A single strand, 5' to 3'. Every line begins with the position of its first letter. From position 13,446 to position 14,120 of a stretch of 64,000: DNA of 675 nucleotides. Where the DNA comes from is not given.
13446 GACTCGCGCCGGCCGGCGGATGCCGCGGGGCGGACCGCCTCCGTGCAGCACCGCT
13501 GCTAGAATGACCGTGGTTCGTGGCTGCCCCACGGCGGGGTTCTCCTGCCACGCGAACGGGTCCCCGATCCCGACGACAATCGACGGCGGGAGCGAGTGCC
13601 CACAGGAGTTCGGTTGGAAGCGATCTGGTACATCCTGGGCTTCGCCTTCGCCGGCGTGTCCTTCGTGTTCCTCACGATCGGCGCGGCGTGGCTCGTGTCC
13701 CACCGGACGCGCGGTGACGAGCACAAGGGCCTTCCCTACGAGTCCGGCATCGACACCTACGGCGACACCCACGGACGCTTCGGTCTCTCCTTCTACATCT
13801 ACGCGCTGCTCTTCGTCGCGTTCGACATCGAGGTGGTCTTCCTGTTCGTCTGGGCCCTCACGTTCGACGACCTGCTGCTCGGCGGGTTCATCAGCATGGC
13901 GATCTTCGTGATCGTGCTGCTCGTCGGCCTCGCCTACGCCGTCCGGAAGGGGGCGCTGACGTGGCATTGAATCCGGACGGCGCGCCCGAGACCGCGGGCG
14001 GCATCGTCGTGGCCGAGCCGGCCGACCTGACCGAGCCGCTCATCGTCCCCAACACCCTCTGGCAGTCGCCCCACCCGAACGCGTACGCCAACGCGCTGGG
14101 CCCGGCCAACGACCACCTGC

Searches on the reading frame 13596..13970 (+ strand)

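Call 67: search_protein_families(library=pfam, proteins=[window:13596-13970:+], max_evalue=0.01)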
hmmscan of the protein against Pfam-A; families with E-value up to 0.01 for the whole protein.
window:13596-13970:+ (124 aa): 1 family
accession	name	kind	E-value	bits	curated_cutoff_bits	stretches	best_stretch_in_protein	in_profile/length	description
PF00507.24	Oxidored_q4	-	4.6e-30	104.2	23.3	1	25-123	2-99/99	NADH-ubiquinone/plastoquinone oxidoreductase, chain 3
